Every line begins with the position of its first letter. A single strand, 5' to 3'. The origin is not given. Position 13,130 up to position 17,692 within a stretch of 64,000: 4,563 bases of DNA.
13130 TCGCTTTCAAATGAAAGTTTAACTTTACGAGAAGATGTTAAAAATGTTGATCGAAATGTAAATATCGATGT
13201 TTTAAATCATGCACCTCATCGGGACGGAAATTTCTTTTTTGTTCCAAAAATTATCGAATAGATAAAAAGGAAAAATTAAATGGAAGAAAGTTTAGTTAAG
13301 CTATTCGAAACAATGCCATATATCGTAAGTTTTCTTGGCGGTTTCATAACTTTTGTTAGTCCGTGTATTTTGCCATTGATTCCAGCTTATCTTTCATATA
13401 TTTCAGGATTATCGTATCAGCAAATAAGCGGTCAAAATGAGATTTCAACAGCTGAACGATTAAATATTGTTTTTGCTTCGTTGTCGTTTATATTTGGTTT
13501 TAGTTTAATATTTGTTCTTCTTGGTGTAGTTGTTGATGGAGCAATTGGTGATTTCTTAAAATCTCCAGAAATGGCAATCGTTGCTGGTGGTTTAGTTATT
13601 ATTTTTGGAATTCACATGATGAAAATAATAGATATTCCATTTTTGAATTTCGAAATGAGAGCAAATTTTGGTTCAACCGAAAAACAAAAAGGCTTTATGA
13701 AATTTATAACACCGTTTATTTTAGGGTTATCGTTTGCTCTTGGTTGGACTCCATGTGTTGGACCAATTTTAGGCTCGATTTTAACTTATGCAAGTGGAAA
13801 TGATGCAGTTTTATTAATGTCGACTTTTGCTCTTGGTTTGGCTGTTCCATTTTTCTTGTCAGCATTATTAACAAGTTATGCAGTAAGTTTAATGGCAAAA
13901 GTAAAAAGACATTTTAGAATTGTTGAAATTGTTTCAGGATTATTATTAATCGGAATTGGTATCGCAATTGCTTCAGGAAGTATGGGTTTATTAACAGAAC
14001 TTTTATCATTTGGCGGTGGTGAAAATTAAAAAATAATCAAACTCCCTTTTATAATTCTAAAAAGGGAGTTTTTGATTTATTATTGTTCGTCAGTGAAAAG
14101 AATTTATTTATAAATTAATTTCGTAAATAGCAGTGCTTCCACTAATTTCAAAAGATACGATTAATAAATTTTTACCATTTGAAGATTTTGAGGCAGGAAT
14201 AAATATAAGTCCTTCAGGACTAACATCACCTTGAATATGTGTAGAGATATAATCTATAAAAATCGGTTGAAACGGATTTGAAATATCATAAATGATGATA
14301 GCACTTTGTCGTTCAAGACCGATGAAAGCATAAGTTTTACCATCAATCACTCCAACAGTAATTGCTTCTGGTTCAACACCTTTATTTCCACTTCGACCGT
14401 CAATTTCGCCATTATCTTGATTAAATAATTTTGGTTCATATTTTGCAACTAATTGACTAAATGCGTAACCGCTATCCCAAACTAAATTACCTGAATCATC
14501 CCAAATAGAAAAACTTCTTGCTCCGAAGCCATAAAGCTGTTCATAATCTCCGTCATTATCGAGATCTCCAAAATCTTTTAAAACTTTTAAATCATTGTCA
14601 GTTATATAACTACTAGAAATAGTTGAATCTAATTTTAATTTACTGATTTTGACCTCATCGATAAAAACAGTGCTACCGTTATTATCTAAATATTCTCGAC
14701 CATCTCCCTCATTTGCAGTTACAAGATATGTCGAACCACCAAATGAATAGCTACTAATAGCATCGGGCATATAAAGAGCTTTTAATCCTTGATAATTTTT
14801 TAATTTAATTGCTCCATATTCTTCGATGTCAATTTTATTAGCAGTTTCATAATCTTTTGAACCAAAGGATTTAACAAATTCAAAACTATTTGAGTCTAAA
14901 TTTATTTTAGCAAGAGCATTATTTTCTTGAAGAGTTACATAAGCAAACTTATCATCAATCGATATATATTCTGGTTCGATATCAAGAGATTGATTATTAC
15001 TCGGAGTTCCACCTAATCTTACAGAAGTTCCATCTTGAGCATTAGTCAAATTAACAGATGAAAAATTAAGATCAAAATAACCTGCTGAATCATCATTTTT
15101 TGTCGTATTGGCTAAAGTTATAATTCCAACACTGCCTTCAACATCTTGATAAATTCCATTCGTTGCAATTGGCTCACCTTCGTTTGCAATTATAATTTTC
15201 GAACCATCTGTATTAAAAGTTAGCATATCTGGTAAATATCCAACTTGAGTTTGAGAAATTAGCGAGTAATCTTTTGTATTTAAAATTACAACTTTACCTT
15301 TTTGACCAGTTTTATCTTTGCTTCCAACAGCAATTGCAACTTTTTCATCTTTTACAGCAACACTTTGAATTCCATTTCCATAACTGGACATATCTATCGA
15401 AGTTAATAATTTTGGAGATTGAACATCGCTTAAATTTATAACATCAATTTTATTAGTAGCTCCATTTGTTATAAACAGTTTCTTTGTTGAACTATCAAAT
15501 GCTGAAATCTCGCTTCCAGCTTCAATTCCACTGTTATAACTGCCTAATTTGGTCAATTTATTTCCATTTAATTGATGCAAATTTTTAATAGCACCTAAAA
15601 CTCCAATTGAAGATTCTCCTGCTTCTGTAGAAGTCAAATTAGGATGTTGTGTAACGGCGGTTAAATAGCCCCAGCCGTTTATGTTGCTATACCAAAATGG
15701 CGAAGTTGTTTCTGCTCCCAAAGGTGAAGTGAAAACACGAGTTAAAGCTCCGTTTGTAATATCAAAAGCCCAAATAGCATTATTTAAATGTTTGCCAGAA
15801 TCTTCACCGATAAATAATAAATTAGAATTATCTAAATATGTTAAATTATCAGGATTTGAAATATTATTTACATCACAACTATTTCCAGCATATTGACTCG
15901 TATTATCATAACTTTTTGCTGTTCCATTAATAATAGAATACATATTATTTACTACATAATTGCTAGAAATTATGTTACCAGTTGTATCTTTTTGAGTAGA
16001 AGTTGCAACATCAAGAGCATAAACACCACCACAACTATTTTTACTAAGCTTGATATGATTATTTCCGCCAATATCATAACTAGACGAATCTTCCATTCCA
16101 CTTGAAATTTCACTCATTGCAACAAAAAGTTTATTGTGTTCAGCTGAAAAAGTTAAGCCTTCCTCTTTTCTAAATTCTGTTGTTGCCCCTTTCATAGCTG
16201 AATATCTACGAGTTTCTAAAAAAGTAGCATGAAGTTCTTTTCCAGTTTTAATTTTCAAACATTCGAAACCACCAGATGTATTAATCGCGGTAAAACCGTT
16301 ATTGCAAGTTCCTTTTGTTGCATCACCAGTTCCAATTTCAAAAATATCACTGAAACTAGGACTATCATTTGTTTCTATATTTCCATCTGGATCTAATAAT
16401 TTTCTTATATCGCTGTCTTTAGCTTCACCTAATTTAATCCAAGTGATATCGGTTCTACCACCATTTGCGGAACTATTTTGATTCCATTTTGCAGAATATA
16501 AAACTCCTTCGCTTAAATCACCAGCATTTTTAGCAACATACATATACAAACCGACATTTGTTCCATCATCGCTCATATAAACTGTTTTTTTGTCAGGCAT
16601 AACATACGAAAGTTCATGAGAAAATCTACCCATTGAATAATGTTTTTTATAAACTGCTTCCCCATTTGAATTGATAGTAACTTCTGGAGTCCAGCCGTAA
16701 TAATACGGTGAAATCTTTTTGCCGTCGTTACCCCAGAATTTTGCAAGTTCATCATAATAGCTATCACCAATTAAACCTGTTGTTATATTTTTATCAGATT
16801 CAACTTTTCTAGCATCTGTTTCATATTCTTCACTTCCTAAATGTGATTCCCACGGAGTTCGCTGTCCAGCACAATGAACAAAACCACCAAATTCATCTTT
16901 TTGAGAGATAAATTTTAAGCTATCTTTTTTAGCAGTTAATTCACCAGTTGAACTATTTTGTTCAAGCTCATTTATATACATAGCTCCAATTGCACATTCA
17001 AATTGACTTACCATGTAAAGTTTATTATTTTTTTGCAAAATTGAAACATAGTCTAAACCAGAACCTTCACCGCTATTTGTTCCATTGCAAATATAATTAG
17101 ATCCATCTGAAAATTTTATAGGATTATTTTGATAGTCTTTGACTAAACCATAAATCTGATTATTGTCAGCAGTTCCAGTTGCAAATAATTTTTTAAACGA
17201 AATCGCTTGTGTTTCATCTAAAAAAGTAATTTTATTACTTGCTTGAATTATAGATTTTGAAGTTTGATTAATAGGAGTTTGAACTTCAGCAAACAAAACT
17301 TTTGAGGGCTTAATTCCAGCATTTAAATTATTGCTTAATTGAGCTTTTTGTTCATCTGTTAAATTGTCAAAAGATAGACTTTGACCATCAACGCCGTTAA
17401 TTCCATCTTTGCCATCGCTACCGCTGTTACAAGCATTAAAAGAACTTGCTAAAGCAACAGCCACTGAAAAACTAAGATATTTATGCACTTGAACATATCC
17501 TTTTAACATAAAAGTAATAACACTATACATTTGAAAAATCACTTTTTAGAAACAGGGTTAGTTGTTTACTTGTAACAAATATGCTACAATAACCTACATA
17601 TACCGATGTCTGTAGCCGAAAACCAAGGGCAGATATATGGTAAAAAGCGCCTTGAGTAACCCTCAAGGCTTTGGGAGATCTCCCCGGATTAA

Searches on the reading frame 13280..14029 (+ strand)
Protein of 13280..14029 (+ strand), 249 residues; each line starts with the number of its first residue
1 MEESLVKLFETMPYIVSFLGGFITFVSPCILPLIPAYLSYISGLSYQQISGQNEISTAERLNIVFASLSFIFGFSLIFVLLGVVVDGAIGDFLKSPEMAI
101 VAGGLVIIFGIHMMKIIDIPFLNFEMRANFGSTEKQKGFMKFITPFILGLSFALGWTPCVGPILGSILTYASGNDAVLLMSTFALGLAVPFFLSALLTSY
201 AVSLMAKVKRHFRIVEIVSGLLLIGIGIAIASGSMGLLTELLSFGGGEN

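Call 19: search_protein_families(library=pfam, proteins=[window:13280-14029:+], max_evalue=0.00001)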
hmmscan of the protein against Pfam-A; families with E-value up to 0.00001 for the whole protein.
window:13280-14029:+ (249 aa): 1 family
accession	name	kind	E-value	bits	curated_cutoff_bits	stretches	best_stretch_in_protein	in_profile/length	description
PF02683.22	DsbD_TM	-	4.7e-14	52.7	27.1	1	14-230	4-214/219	Cytochrome C biogenesis protein transmembrane domain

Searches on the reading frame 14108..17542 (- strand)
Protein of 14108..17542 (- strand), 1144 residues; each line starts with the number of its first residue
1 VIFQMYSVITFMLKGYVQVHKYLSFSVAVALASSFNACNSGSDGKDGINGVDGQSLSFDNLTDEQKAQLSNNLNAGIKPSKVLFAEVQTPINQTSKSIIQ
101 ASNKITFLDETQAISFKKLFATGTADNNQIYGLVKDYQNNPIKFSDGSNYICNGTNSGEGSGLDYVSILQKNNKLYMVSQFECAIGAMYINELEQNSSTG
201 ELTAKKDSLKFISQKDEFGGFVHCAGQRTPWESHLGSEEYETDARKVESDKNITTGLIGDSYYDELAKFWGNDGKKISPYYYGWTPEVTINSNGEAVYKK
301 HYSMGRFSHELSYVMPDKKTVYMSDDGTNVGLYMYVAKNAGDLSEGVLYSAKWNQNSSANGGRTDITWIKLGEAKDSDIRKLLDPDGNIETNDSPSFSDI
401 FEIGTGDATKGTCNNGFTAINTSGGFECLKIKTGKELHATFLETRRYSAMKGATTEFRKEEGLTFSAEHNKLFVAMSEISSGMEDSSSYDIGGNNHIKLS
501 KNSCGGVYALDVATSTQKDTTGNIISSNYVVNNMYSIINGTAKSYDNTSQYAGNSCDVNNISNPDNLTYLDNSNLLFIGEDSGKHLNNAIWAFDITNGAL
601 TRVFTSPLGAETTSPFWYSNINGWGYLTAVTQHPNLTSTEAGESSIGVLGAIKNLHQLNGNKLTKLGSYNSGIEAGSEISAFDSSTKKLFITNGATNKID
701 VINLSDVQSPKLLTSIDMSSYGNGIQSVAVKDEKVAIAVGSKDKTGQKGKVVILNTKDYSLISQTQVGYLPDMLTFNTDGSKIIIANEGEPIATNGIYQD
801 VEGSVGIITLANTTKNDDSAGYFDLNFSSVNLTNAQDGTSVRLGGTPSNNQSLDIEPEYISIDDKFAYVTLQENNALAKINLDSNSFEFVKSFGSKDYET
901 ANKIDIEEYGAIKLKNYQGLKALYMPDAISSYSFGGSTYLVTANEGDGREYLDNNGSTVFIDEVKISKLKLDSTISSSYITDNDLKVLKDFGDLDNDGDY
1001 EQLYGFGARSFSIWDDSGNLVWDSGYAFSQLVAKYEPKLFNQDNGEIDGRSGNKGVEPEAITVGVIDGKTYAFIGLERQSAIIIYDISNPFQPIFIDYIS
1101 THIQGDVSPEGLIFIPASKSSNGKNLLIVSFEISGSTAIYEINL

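Call 8: search_protein_families(library=pfam, proteins=[window:14108-17542:-], max_evalue=0.01)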
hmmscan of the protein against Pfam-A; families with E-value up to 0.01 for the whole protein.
window:14108-17542:- (1144 aa): 3 families
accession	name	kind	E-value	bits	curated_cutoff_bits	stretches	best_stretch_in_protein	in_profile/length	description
PF22494.2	choice_anch_I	-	2.9e-89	300.6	32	1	666-1142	4-489/489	Choice-of-anchor I domain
PF05787.19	PhoX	-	1.5e-19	71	24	1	215-588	155-454/515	Alkaline phosphatase PhoX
PF23414.1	Beta-prop_EML_2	-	0.0069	16.2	90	0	686-791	9-104/266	Echinoderm microtubule-associated protein second beta-propeller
